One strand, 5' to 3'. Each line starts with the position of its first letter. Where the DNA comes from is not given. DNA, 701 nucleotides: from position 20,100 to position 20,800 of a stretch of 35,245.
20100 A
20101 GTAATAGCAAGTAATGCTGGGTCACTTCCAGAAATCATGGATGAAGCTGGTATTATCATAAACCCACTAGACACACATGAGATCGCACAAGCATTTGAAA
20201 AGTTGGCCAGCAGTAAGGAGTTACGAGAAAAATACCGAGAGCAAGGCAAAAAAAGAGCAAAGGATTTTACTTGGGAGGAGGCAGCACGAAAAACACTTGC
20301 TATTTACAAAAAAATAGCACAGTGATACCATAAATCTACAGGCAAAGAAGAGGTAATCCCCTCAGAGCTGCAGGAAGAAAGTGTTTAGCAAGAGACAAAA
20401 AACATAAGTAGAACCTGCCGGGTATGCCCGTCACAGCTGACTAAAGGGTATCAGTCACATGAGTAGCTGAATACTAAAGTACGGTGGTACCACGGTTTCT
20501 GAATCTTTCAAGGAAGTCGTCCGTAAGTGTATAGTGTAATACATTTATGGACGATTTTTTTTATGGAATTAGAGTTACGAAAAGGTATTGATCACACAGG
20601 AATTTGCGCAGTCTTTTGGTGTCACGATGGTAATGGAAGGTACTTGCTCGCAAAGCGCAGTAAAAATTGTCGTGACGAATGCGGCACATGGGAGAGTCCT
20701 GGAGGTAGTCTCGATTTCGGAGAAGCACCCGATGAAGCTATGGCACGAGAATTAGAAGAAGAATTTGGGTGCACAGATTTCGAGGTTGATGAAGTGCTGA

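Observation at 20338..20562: Complete T-box antiterminator/terminator switch in a CPR-like genome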

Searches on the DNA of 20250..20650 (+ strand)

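Call 5: search_rna_families(source=window, start=20250, end=20650, threshold=evalue, max_evalue=10, show_alignments=5)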
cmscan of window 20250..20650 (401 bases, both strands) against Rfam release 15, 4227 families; matches with E-value up to 10: 6.
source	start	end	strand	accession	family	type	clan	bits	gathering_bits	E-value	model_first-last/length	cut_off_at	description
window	20336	20527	+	RF00230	T-box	Cis-reg; leader;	-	45.8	93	4.5e-09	1-219/219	no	T-box leader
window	20500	20571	-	RF04294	mir-3578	Gene; miRNA;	CL00149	22.7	78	0.068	1-82/82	no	mir-3578 microRNA precursor family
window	20499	20572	+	RF04161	mir-3688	Gene; miRNA;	-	18.2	84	0.57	1-88/88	no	mir-3688 microRNA precursor family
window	20271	20446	-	RF01983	Pinc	Gene; lncRNA;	-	16.5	60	1.8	1-154/154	no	Pregnancy induced noncoding RNA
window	20365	20479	+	RF01932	bxd_4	Gene; lncRNA;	-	15.4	40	2.2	1-106/106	no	Bithoraxoid conserved region 4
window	20360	20453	-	RF01876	MIAT_exon5_2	Gene; lncRNA;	-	12.6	75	1.9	1-83/83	no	Myocardial infarction associated transcript exon 5 conserved region 2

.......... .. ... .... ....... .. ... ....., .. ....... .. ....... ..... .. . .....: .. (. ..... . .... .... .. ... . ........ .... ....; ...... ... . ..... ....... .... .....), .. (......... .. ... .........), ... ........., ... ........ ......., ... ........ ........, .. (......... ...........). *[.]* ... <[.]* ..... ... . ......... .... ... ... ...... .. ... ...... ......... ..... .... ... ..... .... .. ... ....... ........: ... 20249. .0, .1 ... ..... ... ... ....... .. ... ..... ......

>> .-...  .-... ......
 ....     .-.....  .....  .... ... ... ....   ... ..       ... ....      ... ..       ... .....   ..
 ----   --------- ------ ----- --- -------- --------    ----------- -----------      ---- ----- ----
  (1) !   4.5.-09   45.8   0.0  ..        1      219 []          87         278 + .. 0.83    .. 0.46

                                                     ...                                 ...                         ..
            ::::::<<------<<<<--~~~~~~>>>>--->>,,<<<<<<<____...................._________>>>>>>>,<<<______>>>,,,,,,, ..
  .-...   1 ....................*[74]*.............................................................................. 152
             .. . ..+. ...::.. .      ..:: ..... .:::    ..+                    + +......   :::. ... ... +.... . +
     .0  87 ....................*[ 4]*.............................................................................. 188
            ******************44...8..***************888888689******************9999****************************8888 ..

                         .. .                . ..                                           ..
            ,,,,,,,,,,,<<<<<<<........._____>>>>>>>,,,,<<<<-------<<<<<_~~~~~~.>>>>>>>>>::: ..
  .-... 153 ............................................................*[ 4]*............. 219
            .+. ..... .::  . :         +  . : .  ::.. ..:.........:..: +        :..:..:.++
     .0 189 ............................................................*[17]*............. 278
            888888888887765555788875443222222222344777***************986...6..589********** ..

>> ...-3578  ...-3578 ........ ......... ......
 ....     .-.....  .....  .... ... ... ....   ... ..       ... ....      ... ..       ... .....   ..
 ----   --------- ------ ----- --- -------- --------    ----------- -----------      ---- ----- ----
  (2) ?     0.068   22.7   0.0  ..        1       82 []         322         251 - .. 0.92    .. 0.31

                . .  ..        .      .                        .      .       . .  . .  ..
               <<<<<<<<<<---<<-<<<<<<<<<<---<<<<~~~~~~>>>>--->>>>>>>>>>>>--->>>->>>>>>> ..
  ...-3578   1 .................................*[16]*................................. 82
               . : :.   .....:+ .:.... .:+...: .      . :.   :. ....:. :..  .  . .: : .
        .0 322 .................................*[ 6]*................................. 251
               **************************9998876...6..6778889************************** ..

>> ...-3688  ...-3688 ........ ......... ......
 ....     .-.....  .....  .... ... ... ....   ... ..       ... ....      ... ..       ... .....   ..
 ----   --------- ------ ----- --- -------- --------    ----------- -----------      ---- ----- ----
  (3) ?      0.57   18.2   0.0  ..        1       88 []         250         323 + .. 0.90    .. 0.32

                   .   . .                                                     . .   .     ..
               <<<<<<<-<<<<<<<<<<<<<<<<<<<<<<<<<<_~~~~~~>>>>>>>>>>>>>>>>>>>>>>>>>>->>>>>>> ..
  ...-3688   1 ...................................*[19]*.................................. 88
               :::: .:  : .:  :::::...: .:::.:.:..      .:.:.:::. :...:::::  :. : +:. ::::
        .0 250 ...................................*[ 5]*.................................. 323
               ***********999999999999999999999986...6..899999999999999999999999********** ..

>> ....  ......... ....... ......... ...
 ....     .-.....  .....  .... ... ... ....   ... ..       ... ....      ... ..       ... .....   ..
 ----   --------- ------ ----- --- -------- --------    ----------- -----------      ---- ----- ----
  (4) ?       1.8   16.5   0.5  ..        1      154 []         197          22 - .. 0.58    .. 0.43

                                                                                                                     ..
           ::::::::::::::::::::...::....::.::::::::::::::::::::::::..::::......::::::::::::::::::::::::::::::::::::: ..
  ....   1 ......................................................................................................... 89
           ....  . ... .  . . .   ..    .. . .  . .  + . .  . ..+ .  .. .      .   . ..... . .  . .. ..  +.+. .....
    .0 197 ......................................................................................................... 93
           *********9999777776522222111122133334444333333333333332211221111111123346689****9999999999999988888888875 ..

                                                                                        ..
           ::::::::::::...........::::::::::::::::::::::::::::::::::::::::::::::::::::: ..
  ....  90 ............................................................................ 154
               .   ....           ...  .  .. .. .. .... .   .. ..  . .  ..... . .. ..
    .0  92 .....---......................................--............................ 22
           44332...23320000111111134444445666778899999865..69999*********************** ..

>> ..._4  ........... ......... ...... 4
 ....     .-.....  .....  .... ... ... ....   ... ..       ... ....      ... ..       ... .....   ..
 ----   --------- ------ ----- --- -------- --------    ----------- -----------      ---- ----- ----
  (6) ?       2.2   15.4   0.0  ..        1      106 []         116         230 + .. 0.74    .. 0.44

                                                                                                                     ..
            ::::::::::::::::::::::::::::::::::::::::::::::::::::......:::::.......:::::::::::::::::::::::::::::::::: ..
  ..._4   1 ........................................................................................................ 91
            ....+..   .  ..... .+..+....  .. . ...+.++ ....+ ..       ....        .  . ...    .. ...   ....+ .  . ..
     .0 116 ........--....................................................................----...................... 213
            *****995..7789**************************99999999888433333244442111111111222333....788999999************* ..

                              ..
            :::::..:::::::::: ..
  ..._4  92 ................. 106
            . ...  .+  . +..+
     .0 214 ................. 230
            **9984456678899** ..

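Call 71: build_rna_model(alignment_id=A2, structure=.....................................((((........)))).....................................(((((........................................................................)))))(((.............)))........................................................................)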
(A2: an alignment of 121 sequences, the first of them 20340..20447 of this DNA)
Model R1 built from alignment A2 (121 sequences, 263 columns); structure: as given.
model positions 102; base pairs 12; branch points 2; effective number of sequences 4.23; information 0.59 bits per position. Calibrated on 0.2 Mb of random sequence (short: E-values are rough).
structure used (alignment columns):
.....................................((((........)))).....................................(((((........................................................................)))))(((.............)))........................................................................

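Call 73: search_with_rna_model(model_id=R1, sources=[window, L001, L002, L003, L004, L005, L006, L007, L008, L009, L010, L011, L012, L013, L014, L015, L016, L017, L018, L019, L020, L021, L022, L023, L024, L025, L026, L027, L028, L029, L030, L031, L032, L033, L034, L035, L036, L037, L038, L039, L040, L041, L042, L043, L044, L045, L046, L047, L048, L049, L050, L051, L052, L053, L054, L055, L056, L057, L058, L059, L060, L061, L062, L063, L064, L065, L066, L067, L068, L069, L070, L071, L072, L073, L074, L075, L076, L077, L078, L079, L080, L081, L082, L083, L084, L085, L086, L087, L088, L089, L090, L091, L092, L093, L094, L095, L096, L097, L098, L099], max_evalue=0.1)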
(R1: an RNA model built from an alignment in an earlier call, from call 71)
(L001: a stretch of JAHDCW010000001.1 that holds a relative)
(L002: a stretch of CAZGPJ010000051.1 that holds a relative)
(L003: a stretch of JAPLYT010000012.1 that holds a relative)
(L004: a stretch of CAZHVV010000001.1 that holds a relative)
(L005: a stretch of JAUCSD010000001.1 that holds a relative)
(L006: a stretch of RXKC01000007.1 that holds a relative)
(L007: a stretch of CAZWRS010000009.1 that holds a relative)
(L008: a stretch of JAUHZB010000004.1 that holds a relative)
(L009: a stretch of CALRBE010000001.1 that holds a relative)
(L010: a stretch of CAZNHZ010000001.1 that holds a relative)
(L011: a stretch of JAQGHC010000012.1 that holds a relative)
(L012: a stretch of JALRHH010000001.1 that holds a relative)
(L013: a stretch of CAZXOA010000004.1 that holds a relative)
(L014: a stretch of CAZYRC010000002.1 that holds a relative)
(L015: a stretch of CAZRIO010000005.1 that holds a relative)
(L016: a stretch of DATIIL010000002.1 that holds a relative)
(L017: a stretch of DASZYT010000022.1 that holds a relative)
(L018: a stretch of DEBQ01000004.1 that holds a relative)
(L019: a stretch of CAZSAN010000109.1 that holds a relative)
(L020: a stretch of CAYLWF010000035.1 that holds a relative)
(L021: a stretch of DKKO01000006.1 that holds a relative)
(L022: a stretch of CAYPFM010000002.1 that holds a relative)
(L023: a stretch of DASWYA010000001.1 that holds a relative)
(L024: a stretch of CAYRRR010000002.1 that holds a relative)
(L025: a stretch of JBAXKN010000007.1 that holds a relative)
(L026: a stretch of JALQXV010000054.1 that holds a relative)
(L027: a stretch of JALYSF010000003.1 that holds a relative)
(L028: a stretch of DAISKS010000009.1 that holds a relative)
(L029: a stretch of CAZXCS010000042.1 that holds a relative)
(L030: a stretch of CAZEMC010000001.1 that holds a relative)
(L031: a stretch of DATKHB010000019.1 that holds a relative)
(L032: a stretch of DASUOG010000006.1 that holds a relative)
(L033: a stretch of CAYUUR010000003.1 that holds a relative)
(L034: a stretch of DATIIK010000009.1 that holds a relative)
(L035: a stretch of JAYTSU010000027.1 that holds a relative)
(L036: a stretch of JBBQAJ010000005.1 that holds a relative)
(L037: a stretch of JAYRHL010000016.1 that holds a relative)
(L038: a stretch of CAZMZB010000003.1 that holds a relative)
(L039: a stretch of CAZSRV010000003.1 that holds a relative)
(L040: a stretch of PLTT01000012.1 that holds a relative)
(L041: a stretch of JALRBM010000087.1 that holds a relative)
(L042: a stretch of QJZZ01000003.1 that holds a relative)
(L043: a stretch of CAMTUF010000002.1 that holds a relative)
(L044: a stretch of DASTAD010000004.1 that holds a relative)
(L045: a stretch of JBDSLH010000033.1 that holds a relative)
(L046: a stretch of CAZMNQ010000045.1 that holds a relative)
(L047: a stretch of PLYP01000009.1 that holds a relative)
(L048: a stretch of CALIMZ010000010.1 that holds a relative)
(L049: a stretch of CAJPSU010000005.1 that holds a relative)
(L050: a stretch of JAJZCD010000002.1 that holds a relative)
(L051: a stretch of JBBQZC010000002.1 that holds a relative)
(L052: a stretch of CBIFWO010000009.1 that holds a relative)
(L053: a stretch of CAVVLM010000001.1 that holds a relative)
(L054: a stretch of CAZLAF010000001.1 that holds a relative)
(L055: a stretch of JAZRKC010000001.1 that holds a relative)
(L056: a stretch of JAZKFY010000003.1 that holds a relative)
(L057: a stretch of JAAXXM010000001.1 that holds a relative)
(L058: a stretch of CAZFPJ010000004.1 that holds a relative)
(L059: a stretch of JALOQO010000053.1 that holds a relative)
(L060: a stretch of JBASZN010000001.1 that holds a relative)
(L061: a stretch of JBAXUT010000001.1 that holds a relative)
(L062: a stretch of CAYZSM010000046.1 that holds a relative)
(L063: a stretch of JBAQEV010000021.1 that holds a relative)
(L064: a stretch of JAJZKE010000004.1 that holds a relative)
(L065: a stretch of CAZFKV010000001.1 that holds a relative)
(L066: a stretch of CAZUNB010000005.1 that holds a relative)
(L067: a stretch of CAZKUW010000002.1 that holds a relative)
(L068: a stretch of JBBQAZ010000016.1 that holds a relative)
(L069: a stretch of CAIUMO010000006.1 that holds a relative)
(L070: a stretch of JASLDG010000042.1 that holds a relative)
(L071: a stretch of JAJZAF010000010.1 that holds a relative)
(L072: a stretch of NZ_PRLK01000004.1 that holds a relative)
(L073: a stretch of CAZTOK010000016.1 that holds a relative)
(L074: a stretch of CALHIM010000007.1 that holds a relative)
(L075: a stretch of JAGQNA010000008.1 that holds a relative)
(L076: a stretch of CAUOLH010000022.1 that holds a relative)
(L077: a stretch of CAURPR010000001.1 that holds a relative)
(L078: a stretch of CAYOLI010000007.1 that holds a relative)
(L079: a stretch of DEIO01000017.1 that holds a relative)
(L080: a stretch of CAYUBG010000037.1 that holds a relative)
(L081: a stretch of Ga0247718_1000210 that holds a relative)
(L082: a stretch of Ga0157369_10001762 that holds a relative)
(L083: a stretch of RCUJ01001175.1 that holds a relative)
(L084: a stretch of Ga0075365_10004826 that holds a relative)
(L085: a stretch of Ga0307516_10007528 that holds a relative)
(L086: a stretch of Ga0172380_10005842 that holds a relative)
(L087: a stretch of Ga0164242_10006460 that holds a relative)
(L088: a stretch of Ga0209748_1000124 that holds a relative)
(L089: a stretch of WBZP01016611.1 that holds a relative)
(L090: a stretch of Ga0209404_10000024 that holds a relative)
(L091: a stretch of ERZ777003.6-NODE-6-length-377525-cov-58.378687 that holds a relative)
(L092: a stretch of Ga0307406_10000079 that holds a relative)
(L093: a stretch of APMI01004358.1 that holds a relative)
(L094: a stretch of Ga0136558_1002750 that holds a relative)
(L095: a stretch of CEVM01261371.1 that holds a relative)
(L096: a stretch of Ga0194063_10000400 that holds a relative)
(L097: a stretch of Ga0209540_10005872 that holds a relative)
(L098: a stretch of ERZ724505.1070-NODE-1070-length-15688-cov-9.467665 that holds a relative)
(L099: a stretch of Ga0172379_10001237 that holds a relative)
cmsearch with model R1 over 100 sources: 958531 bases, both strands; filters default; matches with E-value up to 0.1: 95.
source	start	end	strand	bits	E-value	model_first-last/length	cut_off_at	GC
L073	3227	3328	+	95.4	1.7e-19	1-102/102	no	0.48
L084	2281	2380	+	88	1e-17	1-102/102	no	0.55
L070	3690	3788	+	87.9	1.1e-17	1-102/102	no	0.47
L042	3802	3901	+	86.7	2e-17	1-102/102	no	0.52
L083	2798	2897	+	86.7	2e-17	1-102/102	no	0.5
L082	800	903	+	86.2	2.7e-17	1-102/102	no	0.52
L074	2863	2964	+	85.6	3.7e-17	1-102/102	no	0.44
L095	1281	1384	+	85.2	4.7e-17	1-102/102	no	0.54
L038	3782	3883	+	84.9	5.5e-17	1-102/102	no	0.43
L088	2780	2881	+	84.3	7.6e-17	1-102/102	no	0.43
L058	3809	3911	+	83.8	1e-16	1-102/102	no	0.46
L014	3804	3903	+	83.3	1.4e-16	1-102/102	no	0.55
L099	2249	2353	+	83.2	1.4e-16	1-102/102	no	0.42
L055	3795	3893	+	83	1.6e-16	1-102/102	no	0.44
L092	2253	2354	+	82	2.8e-16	1-102/102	no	0.47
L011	3797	3899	+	81.9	2.9e-16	1-102/102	no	0.5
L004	3274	3376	+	81.8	3e-16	1-102/102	no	0.51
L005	3761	3862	+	81.7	3.2e-16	1-102/102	no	0.51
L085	2269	2370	+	81.7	3.3e-16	1-102/102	no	0.52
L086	2809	2907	+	81.5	3.7e-16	1-102/102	no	0.47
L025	3805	3909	+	81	4.7e-16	1-102/102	no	0.41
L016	3270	3367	+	81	4.7e-16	1-102/102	no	0.57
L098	2807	2907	+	81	4.8e-16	1-102/102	no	0.52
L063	3795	3899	+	80.9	5.1e-16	1-102/102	no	0.4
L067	3816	3911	+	80.7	5.7e-16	1-102/102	no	0.5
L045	3193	3301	+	80.5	6.4e-16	1-102/102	no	0.5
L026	3763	3865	+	79.1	1.4e-15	1-102/102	no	0.42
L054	3441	3541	+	79.1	1.4e-15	1-102/102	no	0.5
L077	354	463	+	78.9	1.5e-15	1-102/102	no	0.5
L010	2624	2724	+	78.7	1.7e-15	1-102/102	no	0.52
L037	3807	3908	+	78.7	1.7e-15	1-102/102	no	0.54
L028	3806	3910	+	78.6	1.8e-15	1-102/102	no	0.47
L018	3591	3705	+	78.1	2.4e-15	1-102/102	no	0.54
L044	3795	3899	+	78.1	2.4e-15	1-102/102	no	0.46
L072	3805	3904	+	77.9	2.7e-15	1-102/102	no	0.43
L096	2801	2902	+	77.8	2.8e-15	1-102/102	no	0.42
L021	3804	3903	+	77.6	3e-15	1-102/102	no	0.5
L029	1633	1732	+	77.1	4.1e-15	1-102/102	no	0.59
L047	3798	3897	+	76.8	4.7e-15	1-102/102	no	0.5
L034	3769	3870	+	76.3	6.2e-15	1-102/102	no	0.55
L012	3638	3737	+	76.2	6.8e-15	1-102/102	no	0.49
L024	3465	3560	+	75.7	8.9e-15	1-102/102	no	0.55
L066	2483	2598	+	75.5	9.7e-15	1-102/102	no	0.43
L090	2238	2336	+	75.2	1.2e-14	1-102/102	no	0.53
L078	3805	3906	+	75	1.3e-14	1-102/102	no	0.49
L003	3802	3898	+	75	1.3e-14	1-102/102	no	0.51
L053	3796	3897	+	74.9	1.4e-14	1-102/102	no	0.43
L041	2237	2336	+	74.4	1.8e-14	1-102/102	no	0.58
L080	1325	1423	+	73.8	2.5e-14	1-102/102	no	0.47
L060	3198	3294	+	73.6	2.8e-14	1-102/102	no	0.48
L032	3799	3910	+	73.6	2.8e-14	1-102/102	no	0.53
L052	2983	3084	+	73.1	3.8e-14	1-102/102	no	0.57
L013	3814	3914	+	73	3.9e-14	1-102/102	no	0.49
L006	3442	3548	+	72.9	4.3e-14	1-102/102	no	0.5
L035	428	520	+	72.6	4.8e-14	1-102/102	no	0.42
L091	2763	2893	+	72.5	5.1e-14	1-102/102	no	0.53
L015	3803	3904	+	72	6.7e-14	1-102/102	no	0.48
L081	2802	2904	+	72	6.8e-14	1-102/102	no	0.45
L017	3805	3904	+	71.7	7.9e-14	1-102/102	no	0.55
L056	3809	3906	+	71.5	8.9e-14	1-102/102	no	0.51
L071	3777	3878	+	71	1.2e-13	1-102/102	no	0.53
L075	3225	3329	+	70.6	1.5e-13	1-102/102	no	0.52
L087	2770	2874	+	70.4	1.6e-13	1-102/102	no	0.54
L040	3796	3899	+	69.9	2.1e-13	1-102/102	no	0.53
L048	3777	3892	+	69.2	3.2e-13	1-102/102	no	0.53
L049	2194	2309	+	68.9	3.8e-13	1-102/102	no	0.55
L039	2569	2675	+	68.5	4.6e-13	1-102/102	no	0.44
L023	3808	3906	+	68.1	5.9e-13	1-102/102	no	0.52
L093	2266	2366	+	68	6.2e-13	1-102/102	no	0.49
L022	3770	3886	+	67.8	6.8e-13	1-102/102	no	0.52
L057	3783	3894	+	67.7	7.3e-13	1-102/102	no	0.42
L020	2161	2283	+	67.1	1e-12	1-102/102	no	0.58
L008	3789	3897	+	66.9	1.1e-12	1-102/102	no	0.4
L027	3814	3912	+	66.8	1.2e-12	1-102/102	no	0.4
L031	3805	3908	+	66.3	1.6e-12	1-102/102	no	0.39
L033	3815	3914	+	65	3.3e-12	1-102/102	no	0.51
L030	3764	3898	+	64.3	4.8e-12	1-102/102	no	0.5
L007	3788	3906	+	64.1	5.4e-12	1-102/102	no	0.54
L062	946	1059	+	63.9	6e-12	1-102/102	no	0.57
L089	1263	1368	+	63.7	6.8e-12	1-102/102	no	0.5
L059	1748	1852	+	61.1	2.8e-11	1-102/102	no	0.41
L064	3781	3899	+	59.4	7.1e-11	1-102/102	no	0.37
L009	3791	3910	+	55.9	4.9e-10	1-102/102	no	0.35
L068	3802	3910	+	55.6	5.6e-10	1-102/102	no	0.46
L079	3140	3237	+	54.5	1e-09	1-102/102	no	0.41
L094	1944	2055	+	50.9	7.6e-09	1-102/102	no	0.52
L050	3208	3372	+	47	6.6e-08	1-102/102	no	0.52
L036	3707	3855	+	45.8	1.3e-07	1-102/102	no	0.38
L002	515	660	+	44.3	2.9e-07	1-102/102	no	0.49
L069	3802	3873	+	42.7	7.2e-07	1-102/102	no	0.44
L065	3754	3911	+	42.4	8.5e-07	1-102/102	no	0.49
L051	2536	2661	+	42.1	9.6e-07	1-102/102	no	0.44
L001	2692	2789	+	41.7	1.2e-06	1-102/102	no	0.51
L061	3286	3357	+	40.7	2.1e-06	1-102/102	no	0.44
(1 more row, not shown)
